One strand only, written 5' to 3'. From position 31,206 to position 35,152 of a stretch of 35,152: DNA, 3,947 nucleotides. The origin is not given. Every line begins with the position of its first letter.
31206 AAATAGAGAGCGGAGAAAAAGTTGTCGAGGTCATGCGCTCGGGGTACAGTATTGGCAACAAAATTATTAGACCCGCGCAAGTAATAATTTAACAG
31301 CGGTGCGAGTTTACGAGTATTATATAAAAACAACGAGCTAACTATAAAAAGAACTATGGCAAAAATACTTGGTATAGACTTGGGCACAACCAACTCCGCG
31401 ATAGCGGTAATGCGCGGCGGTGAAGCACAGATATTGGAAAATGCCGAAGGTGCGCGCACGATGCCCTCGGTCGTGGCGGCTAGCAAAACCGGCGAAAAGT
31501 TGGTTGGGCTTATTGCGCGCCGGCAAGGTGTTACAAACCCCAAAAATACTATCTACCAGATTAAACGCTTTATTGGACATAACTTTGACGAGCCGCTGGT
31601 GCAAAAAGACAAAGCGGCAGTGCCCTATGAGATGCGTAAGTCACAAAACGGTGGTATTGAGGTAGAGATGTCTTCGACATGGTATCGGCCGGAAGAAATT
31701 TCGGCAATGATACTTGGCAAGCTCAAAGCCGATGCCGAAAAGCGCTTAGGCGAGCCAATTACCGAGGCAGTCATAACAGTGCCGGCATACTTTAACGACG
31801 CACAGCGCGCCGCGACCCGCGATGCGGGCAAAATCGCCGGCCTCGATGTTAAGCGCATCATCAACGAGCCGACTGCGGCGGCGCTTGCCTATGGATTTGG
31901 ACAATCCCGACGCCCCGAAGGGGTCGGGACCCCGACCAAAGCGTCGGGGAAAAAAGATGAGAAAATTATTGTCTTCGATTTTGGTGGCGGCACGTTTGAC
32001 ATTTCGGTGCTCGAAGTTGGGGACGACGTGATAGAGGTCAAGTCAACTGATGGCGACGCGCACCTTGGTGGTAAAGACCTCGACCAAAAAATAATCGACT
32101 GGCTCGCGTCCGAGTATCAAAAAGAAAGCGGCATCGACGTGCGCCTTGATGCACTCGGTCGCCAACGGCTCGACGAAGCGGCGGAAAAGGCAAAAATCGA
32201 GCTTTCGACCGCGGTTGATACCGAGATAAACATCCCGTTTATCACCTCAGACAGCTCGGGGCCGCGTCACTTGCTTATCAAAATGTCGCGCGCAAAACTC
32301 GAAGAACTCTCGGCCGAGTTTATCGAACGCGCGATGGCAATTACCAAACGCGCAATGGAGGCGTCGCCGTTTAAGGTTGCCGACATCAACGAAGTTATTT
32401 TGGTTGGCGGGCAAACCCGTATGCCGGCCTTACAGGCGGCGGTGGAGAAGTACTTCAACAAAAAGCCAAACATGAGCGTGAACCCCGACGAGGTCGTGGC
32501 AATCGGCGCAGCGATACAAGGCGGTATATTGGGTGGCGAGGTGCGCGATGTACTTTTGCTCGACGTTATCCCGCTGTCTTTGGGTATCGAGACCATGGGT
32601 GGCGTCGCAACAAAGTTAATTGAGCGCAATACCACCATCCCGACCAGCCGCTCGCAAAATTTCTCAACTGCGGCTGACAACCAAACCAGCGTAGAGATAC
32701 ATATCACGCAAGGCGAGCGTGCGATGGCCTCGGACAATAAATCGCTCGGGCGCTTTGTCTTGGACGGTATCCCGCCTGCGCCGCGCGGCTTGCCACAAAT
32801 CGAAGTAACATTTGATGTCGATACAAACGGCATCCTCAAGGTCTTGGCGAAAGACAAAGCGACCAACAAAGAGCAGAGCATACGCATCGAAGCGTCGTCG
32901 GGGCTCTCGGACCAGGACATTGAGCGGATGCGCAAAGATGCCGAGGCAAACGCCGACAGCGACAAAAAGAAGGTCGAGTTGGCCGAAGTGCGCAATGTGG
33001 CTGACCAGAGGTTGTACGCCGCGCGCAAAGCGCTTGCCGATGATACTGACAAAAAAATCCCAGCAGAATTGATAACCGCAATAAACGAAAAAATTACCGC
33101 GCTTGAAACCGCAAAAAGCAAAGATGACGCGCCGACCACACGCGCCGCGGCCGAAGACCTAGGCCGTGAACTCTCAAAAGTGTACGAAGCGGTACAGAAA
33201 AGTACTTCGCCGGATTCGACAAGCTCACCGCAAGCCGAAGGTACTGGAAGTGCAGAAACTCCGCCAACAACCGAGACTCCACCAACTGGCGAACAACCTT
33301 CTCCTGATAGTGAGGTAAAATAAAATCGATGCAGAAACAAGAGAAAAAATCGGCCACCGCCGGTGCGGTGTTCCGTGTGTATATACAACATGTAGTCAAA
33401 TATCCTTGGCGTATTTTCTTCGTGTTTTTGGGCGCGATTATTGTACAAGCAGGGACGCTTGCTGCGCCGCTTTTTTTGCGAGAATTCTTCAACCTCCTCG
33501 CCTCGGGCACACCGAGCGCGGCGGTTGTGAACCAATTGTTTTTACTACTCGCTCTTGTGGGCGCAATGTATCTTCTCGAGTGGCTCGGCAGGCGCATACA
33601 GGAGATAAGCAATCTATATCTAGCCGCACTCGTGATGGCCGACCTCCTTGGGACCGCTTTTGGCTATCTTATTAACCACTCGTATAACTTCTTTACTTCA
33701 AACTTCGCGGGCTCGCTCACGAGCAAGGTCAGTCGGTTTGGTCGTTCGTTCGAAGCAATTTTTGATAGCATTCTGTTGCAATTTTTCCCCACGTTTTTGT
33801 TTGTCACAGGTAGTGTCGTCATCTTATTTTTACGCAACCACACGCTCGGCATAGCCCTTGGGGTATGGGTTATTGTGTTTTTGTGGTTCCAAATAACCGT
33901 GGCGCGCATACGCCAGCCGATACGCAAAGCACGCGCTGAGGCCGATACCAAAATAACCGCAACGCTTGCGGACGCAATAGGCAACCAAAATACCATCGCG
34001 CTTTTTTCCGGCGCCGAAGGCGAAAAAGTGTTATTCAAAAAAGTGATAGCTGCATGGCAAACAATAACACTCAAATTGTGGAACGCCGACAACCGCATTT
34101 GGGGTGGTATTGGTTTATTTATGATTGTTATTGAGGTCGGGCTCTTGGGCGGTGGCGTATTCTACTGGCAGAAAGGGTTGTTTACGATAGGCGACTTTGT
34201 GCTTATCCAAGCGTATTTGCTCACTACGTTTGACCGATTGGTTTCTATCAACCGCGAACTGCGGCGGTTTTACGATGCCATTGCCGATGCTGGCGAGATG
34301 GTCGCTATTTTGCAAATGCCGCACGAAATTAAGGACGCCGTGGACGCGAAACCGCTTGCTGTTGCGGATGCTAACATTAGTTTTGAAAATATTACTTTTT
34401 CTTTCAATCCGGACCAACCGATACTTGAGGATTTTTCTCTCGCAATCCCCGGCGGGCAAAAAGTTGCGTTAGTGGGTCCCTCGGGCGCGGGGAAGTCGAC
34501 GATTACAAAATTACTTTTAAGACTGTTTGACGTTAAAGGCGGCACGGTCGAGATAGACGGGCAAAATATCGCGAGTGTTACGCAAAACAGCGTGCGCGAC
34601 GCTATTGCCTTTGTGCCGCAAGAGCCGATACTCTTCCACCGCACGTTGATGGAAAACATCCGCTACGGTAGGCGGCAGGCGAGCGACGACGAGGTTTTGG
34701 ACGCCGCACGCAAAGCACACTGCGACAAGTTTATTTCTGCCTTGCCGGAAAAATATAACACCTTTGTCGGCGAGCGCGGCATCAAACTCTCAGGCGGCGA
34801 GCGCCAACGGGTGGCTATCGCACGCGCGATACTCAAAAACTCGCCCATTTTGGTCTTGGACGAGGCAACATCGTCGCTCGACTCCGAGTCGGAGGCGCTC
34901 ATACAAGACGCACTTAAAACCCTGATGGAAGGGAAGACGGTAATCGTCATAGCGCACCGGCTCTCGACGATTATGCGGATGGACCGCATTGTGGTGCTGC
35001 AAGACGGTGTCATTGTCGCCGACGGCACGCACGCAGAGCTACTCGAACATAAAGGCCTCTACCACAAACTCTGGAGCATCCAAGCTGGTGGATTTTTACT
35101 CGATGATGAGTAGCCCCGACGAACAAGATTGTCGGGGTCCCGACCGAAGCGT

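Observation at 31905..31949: HP-A: a double-hairpin repeat (core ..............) inserted in frame in dnaK, ychF and the M13 peptidase, plus one intergenic copy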

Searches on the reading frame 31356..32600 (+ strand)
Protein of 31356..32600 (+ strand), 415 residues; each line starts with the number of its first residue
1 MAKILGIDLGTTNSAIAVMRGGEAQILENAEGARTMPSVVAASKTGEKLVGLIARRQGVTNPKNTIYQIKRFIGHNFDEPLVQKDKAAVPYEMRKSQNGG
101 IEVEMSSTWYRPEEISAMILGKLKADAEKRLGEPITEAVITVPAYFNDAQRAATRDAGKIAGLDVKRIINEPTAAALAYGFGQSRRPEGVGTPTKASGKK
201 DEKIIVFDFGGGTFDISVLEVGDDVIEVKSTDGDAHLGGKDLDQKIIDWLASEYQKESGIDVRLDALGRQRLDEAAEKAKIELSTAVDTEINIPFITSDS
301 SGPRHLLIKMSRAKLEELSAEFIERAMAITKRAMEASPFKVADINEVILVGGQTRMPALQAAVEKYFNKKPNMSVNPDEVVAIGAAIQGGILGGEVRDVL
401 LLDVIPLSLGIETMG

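Call 68: search_solved_structures(query=window:31356-32600:+, show_alignments=1, max_evalue=1e-100)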
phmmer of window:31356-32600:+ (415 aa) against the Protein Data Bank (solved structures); distinct sequences matched with E-value up to 1e-100: 32.
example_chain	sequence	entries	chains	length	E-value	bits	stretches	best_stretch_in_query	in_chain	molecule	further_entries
2kho_A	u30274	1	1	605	1.5e-140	471.5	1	1-415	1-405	Heat shock protein 70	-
7kru_B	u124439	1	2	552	7.6e-140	469.2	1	1-415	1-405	Chaperone protein DnaK fused with substrate peptide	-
7krw_C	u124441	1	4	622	8.9e-140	469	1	1-415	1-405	Chaperone protein DnaK fused with substrate peptide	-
7kzi_A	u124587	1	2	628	9.1e-140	469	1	1-415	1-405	Chaperone protein DnaK fused with substrate peptide,Chaperone protein DnaK fused with subs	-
7kzu_A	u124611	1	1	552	1.8e-139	468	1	2-415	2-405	Chaperone protein DnaK fused with substrate peptide,Chaperone protein DnaK fused with subs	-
4jn4_A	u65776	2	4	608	2e-139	467.9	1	2-415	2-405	Chaperone protein DnaK | Hsp70 CHAPERONE DnaK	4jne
7krv_B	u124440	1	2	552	6.2e-139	466.2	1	1-415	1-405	Chaperone protein DnaK fused with substrate peptide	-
4b9q_A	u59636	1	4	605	8.2e-139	465.8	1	1-415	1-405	CHAPERONE PROTEIN DNAK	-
7ko2_A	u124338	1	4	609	8.2e-139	465.8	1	1-415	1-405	Chaperone protein DnaK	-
5nro_A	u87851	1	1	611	8.3e-139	465.8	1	1-415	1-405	Chaperone protein DnaK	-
7krt_A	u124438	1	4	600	8.4e-139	465.8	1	1-415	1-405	Chaperone protein DnaK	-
9blu_A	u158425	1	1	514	1.6e-136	458.3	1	3-415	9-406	Stress-70 protein, mitochondrial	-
9qid_A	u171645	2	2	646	3e-136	457.4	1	3-415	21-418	Stress-70 protein, mitochondrial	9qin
9bls_A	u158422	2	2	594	3e-136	457.4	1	3-415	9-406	Stress-70 protein, mitochondrial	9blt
9dvi_B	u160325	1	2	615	5.7e-136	456.5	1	1-415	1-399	Chaperone protein DnaK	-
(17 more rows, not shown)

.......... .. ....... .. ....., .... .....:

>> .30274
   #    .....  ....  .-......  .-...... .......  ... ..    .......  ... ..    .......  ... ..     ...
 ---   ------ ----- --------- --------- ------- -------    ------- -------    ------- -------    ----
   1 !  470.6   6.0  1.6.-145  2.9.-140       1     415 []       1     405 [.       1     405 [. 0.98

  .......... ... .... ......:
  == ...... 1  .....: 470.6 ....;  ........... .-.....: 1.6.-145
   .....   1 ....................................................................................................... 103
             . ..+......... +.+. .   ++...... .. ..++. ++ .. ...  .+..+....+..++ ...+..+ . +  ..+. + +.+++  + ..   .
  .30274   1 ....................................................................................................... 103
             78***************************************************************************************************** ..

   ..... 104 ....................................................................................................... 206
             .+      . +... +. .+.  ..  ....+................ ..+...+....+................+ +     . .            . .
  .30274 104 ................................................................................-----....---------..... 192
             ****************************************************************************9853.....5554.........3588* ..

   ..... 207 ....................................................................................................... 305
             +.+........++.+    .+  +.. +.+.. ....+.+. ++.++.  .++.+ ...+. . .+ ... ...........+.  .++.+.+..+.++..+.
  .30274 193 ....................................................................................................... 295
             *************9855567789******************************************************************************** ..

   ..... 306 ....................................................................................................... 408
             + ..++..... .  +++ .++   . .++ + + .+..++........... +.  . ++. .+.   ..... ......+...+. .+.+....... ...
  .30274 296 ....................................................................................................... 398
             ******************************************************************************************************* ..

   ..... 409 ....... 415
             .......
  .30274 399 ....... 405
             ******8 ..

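Call 84: predict_structure(alignment_id=A2)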
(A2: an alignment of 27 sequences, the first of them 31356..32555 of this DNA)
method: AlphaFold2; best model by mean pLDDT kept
length: 400 residues; sequences in the alignment: 27
mean_pLDDT: 67.5   pTM: 0.67
mean pLDDT of the five models: 67.5, 66.5, 56.4, 53.1, 52.6
residues with pLDDT >= 90: 10; 70-90: 204; 50-70: 104; < 50: 82
segments of 3 or more residues with pLDDT < 50: 11-64, 185-198, 393-400
pLDDT, mean of each block of 10 residues (from residue 1): 57 47 36 34 45 39 51 80 70 85 82 78 67 70 73 83 81 75 47 42 79 75 78 63 80 84 71 73 69 62 72 82 82 89 85 61 84 63 62 45
secondary structure, 60 per line:
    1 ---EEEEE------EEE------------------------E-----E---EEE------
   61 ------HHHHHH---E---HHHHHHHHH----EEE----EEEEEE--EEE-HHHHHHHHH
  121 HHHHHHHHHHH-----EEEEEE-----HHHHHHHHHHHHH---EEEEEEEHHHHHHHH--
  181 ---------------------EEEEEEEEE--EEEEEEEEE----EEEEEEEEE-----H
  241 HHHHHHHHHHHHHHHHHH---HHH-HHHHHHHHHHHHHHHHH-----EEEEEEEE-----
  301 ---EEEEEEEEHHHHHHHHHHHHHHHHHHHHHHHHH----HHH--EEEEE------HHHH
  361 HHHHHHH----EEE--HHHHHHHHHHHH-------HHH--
elements in order: E4-8 E15-17 E52-54 H67-72 H80-88 E93-95 E100-105 E108-110 H112-131 E137-142 H148-160 E164-170 H171-178 E202-210 E213-221 E226-234 H240-258 H266-282 E288-295 E304-311 H312-336 E346-350 H357-367 E372-374 H377-388
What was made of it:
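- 31905..31949 (+): HP-A copy in dnaK, 45 nt: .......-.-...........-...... then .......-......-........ It is read as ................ It aligns to the E. coli DnaK loop 181-192 (call 68) and is a low-confidence coil in the AF2 model (call 84).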

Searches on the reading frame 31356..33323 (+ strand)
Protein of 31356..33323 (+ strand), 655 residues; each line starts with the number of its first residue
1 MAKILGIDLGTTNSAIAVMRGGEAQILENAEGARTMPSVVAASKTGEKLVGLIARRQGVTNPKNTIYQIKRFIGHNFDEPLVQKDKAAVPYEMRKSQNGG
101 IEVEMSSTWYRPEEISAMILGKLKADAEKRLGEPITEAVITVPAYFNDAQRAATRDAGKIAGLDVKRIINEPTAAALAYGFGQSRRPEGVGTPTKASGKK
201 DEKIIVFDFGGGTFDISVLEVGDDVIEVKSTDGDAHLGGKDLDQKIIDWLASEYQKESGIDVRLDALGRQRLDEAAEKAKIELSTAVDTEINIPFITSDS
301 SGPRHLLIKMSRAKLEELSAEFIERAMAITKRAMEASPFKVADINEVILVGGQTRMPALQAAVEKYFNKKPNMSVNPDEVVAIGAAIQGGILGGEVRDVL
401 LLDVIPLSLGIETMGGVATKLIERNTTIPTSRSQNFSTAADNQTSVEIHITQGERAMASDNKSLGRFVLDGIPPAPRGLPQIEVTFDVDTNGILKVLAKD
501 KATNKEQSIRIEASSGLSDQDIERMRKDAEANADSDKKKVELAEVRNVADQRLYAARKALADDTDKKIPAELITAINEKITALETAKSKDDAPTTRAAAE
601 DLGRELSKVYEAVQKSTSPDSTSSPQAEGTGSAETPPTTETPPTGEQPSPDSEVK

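Call 15: find_encoding_contigs(protein=window:31356-33323:+, flank=10000, max_places=6)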
Protein window:31356-33323:+ (655 aa): no gene with exactly this product is on record in the collection.

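Call 19: find_homologous_proteins(query=window:31356-33323:+, max_evalue=1e-50)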
Query window:31356-33323:+ (655 aa): 8000 proteins with E <= 1e-50 among 8000 candidates; the best 120 are listed.
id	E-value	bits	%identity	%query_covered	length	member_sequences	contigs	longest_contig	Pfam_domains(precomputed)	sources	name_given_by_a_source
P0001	0.0e+0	1154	86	98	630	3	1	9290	PF00012.27,PF06723.20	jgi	-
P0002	0.0e+0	1143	89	94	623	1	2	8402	PF00012.27,PF06723.20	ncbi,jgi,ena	-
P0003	0.0e+0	1125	83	99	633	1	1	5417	PF00012.27,PF06723.20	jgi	jgi:molecular chaperone DnaK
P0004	0.0e+0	1124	85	97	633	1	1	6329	PF00012.27,PF06723.20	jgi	-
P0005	0.0e+0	1124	84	94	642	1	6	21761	PF00012.27,PF06723.20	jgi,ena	-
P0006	0.0e+0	1122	84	94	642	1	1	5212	PF00012.27,PF06723.20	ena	-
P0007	0.0e+0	1120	84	94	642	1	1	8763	PF00012.27,PF06723.20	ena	-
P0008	0.0e+0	1118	82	99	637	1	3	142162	PF00012.27,PF06723.20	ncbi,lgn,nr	ncbi:MAG: molecular chaperone DnaK [Candidatus Adlerbacteria bacterium]|nr:molecular chaperone DnaK 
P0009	0.0e+0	1111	82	99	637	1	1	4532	PF00012.27,PF06723.20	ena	-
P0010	0.0e+0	1110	83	96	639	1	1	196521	PF00012.27,PF06723.20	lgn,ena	-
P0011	0.0e+0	1110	81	100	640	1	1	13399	PF00012.27,PF06723.20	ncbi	-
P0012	0.0e+0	1107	81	98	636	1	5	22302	PF00012.27,PF06723.20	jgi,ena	-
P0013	0.0e+0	1106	81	99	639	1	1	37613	PF00012.27,PF06723.20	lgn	-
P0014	0.0e+0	1105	81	99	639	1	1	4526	PF00012.27,PF06723.20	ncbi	-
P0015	0.0e+0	1103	81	99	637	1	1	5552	PF00012.27,PF06723.20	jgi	jgi:molecular chaperone DnaK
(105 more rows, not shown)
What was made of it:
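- On Rickettsia palindromic elements (RPE): Adlerbacteria (call 19).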

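Call 21: find_encoding_contigs(protein=P0005, flank=10000, max_places=3)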
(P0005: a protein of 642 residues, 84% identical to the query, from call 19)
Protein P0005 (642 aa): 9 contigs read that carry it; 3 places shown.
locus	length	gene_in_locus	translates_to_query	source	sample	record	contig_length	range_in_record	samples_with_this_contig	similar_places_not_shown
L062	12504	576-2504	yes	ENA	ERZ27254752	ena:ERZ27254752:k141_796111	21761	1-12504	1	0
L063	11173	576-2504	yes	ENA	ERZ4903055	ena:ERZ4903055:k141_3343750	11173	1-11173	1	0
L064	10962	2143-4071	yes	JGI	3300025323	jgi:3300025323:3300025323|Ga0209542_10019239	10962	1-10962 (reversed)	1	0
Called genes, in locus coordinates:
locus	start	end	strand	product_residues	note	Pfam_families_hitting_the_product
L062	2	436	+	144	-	?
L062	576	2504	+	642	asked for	PF00012:HSP70, PF06723:MreB_Mbl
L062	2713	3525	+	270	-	-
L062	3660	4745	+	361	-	PF00226:DnaJ, PF01556:DnaJ_C, PF00684:DnaJ_CXXCXGXG, PF20833:RNase_E_G_Thio (faint)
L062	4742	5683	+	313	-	PF00579:tRNA-synt_1b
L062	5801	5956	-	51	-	-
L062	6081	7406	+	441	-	PF01336:tRNA_anti-codon, PF00152:tRNA-synt_2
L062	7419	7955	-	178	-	-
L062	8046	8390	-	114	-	-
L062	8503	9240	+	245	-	PF02616:SMC_ScpA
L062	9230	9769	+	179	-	PF04079:SMC_ScpB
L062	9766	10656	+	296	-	PF00768:Peptidase_S11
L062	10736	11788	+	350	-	PF00953:Glycos_transf_4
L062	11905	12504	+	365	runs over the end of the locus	PF01098:FTSW_RODA_SPOVE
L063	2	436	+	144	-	?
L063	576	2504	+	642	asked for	PF00012:HSP70, PF06723:MreB_Mbl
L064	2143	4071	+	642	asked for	PF00012:HSP70, PF06723:MreB_Mbl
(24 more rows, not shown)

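Call 22: find_encoding_contigs(protein=P0002, flank=10000, max_places=2)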
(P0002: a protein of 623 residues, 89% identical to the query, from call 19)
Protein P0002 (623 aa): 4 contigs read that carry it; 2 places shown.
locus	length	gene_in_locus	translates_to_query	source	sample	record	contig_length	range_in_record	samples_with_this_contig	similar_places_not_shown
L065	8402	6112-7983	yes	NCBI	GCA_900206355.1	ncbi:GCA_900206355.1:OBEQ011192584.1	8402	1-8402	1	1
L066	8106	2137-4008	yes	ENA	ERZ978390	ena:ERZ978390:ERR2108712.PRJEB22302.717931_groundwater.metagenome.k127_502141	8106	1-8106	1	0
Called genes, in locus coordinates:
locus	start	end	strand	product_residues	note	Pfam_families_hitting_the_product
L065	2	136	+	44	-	?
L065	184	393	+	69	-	PF01176:eIF-1a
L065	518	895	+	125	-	PF00416:Ribosomal_S13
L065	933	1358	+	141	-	PF00411:Ribosomal_S11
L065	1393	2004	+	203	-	PF00163:Ribosomal_S4, PF01479:S4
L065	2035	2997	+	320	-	PF01193:RNA_pol_L, PF01000:RNA_pol_A_bac, PF03118:RNA_pol_A_CTD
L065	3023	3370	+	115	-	PF01196:Ribosomal_L17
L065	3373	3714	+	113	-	PF00572:Ribosomal_L13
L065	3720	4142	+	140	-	PF00380:Ribosomal_S9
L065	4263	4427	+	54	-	-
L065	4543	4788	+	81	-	-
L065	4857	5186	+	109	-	PF18916:Lycopene_cyc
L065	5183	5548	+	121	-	-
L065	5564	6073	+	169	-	PF01025:GrpE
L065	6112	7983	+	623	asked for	PF00012:HSP70, PF06723:MreB_Mbl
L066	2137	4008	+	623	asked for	PF00012:HSP70, PF06723:MreB_Mbl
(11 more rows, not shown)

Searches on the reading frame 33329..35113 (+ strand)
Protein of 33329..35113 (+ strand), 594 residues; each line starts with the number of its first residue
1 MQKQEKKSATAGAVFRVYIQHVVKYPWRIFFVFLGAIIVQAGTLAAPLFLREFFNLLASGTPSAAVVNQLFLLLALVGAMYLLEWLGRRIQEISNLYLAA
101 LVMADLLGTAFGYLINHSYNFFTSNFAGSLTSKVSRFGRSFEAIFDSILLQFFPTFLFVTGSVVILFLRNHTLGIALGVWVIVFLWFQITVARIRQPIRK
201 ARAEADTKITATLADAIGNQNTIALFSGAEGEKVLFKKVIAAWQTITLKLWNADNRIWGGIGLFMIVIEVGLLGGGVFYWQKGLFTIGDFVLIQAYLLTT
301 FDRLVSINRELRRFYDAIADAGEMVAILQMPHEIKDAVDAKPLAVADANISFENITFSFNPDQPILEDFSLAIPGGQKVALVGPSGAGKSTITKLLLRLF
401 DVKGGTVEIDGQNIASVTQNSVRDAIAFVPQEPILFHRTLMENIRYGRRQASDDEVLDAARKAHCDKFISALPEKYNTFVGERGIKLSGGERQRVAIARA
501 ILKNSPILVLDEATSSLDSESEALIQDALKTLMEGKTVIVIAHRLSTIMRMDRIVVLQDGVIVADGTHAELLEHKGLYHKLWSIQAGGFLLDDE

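Call 14: find_encoding_contigs(protein=window:33329-35113:+, flank=10000, max_places=6)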
Protein window:33329-35113:+ (594 aa): no gene with exactly this product is on record in the collection.
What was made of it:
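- Tried and rejected: Exact look-up of the window's DnaK and ABC transporter proteins found nothing on record (calls 14, 15).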

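Call 73: search_protein_families(library=pfam, proteins=[window:33329-35113:+], max_evalue=0.001)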
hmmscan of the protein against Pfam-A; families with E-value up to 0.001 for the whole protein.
window:33329-35113:+ (594 aa): 7 families
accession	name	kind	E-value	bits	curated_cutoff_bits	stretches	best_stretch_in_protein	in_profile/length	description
PF00005.33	ABC_tran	-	7.2e-32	111.3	25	1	366-515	1-137/137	ABC transporter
PF00664.28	ABC_membrane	-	2.4e-18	67.3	28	1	29-301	1-271/274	ABC transporter transmembrane region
PF02463.25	SMC_N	-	2.2e-08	34.2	40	1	468-556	135-210/220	RecF/RecN/SMC N terminal domain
PF13191.12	AAA_16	-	7.2e-05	23.8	32.6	1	376-540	24-166/167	AAA ATPase domain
PF13304.12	AAA_21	-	0.00079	20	27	0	380-412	3-26/304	AAA domain, putative AbiEii toxin, Type IV TA system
PF00004.35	AAA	-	0.00084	20.2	21.2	0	380-427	2-51/131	ATPase family associated with various cellular activities (AAA)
PF03266.21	NTPase_1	-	0.00099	19.4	23.9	0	378-423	1-44/168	NTPase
